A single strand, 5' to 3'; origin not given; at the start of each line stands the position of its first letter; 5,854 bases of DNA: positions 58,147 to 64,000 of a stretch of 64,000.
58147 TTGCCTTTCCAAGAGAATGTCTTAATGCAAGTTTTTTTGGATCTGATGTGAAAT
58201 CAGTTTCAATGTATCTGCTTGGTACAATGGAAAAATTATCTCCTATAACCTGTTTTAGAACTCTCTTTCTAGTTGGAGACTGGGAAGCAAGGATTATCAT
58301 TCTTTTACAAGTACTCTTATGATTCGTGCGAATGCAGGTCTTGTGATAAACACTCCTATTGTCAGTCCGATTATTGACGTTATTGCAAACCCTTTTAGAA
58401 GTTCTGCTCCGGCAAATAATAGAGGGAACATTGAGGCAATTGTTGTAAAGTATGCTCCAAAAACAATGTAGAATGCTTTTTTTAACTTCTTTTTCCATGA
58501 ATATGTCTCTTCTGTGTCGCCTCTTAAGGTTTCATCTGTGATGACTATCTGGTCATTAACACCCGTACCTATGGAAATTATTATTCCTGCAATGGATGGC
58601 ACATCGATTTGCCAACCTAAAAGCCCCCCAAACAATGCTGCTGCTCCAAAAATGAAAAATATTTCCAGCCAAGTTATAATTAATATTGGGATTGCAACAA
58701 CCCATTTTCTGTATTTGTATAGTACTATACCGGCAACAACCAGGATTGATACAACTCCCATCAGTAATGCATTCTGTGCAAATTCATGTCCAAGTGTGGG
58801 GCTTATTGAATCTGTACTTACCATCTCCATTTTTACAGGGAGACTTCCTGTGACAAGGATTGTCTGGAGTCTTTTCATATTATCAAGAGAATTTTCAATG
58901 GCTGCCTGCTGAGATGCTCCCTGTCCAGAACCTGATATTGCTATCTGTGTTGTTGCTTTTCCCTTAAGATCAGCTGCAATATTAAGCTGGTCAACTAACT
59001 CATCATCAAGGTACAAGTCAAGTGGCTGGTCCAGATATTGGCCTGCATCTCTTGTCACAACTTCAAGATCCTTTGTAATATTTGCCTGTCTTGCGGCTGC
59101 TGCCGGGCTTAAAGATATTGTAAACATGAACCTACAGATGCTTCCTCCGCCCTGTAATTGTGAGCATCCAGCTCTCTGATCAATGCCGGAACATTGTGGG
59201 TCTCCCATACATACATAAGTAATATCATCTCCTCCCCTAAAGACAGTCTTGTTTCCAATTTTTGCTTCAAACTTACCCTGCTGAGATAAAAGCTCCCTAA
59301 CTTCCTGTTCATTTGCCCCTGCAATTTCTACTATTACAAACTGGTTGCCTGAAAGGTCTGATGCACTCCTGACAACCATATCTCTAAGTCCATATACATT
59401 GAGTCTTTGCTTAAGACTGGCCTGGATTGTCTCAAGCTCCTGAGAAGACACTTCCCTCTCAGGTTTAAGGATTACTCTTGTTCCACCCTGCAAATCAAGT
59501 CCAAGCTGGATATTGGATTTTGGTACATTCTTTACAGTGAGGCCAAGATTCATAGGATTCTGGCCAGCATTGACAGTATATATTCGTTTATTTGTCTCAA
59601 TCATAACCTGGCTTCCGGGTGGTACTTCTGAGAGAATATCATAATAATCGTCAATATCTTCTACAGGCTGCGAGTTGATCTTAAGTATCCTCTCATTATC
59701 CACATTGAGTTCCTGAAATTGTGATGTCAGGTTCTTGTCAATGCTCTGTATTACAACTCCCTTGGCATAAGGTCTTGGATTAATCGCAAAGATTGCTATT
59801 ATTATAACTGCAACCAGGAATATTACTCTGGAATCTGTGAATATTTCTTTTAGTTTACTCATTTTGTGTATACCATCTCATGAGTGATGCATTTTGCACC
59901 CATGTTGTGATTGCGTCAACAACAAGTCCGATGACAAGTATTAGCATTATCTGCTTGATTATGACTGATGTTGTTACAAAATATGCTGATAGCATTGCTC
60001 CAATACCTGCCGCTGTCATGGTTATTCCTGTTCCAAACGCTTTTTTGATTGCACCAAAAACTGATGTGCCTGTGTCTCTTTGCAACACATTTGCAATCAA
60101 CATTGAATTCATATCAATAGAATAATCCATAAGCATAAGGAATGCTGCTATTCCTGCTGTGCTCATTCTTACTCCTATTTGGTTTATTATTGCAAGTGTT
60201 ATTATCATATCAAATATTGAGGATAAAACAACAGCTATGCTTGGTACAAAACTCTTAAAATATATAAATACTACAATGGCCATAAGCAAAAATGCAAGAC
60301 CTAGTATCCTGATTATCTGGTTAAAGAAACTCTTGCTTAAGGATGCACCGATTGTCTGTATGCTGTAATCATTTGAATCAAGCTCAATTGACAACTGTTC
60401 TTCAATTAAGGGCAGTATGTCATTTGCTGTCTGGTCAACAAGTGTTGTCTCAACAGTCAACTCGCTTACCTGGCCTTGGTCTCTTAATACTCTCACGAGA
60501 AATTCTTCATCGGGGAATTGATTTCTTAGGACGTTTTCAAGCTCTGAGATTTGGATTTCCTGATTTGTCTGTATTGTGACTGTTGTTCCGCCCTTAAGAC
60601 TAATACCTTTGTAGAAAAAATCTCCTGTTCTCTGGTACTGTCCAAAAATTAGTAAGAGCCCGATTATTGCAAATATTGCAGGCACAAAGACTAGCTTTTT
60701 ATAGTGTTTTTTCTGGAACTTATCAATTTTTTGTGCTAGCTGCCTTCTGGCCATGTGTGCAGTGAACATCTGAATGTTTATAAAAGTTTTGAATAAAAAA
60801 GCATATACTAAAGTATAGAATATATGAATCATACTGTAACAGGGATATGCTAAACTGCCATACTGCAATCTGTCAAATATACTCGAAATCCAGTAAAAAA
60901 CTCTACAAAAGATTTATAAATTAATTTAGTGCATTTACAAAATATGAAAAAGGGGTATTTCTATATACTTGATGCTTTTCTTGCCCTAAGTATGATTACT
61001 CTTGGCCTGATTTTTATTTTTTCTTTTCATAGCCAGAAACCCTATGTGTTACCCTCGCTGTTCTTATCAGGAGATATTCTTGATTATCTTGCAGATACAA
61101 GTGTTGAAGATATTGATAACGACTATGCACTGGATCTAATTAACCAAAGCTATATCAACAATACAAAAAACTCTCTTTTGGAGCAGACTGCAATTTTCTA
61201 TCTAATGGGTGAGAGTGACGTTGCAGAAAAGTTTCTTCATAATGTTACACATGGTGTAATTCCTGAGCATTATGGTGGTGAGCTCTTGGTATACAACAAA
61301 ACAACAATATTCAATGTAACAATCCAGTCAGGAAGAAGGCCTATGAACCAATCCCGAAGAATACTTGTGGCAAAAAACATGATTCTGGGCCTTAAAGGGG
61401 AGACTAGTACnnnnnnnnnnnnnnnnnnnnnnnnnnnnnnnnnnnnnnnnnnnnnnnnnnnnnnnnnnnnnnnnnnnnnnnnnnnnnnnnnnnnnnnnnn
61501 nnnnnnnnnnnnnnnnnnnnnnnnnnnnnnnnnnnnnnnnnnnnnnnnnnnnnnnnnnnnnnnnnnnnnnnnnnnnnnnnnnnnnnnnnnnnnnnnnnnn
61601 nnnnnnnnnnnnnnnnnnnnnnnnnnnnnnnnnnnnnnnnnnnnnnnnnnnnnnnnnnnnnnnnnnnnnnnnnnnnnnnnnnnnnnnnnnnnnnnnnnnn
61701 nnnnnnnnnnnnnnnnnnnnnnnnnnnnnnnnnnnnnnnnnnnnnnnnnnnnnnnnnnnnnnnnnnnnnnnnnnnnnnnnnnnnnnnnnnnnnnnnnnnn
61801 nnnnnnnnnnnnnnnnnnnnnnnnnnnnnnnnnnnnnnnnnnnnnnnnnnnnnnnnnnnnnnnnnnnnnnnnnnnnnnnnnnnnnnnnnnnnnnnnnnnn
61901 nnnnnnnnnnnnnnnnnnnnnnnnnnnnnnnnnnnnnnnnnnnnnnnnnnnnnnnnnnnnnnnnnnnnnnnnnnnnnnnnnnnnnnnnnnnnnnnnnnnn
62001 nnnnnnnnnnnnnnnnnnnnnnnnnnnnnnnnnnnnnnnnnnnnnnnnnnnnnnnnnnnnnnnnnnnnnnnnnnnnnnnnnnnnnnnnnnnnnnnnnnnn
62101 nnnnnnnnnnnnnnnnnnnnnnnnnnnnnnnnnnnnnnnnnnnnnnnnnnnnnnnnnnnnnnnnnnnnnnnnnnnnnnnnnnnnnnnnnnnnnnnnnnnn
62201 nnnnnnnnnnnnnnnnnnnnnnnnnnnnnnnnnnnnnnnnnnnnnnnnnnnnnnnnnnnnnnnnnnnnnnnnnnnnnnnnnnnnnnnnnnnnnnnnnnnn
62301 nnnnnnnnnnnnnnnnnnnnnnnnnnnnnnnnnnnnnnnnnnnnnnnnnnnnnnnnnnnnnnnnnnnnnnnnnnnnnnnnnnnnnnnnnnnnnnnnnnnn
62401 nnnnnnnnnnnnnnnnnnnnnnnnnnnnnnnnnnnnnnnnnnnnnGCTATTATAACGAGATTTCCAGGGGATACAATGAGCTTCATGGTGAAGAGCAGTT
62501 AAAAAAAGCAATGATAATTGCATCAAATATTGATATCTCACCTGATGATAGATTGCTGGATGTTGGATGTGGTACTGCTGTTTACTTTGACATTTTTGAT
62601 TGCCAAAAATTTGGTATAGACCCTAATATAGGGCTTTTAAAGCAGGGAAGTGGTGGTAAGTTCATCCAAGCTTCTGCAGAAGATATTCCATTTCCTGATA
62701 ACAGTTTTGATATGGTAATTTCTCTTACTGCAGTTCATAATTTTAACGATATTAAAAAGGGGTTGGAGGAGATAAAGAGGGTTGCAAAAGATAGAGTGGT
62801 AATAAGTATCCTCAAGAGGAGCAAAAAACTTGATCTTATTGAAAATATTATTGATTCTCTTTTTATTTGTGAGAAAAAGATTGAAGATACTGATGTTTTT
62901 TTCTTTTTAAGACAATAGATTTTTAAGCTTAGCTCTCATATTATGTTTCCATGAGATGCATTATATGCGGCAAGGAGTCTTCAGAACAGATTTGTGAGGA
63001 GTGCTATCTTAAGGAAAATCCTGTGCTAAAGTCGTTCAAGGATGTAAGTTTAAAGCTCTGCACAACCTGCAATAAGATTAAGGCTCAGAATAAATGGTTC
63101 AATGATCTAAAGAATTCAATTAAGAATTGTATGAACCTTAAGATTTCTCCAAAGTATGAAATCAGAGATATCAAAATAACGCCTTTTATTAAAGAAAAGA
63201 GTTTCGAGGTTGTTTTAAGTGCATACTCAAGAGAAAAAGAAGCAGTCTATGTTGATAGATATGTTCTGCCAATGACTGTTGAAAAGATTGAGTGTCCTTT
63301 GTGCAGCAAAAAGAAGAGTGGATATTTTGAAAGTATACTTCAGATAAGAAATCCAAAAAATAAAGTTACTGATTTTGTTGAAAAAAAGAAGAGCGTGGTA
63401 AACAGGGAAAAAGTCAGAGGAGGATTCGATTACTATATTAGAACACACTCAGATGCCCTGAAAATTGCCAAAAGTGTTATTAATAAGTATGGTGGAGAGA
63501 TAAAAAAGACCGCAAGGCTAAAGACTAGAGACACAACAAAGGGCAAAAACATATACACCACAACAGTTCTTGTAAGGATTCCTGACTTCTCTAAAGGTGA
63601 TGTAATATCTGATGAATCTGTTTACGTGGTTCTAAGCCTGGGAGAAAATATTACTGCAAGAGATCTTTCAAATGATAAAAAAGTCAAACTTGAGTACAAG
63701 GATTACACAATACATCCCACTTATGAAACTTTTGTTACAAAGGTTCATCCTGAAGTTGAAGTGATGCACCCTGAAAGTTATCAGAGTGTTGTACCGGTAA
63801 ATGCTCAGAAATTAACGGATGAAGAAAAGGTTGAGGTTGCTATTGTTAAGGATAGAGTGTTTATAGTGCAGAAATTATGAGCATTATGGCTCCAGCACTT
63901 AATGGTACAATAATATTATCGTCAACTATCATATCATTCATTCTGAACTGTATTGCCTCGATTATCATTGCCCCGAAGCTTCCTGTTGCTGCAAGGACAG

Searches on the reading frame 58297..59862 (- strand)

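Call 117: search_protein_families(library=pfam, proteins=[window:58297-59862:-], max_evalue=0.0001)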
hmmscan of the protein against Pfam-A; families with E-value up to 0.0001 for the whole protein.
window:58297-59862:- (521 aa): 2 families
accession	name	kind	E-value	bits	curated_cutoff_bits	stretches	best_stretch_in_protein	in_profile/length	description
PF02355.23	SecD_SecF_C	-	4.5e-14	52.7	20.5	1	344-505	12-173/189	Protein export membrane protein SecD/SecF, C-terminal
PF03176.21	MMPL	-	5.7e-08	32.5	20.5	1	257-508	45-292/333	MMPL family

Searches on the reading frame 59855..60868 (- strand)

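Call 117: search_protein_families(library=pfam, proteins=[window:59855-60868:-], max_evalue=0.0001)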
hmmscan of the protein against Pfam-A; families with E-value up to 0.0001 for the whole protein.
window:59855-60868:- (337 aa): 1 family
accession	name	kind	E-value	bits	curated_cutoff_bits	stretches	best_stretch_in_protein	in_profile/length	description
PF02355.23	SecD_SecF_C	-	6.2e-19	68.6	20.5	1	164-335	12-188/189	Protein export membrane protein SecD/SecF, C-terminal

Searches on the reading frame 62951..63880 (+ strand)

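Call 117: search_protein_families(library=pfam, proteins=[window:62951-63880:+], max_evalue=0.0001)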
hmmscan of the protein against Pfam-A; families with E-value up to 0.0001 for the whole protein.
window:62951-63880:+ (309 aa): 1 family
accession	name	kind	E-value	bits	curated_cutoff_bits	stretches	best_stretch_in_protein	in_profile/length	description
PF04981.18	NMD3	-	9.8e-33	114.1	24.9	1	3-210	1-243/243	NMD3 family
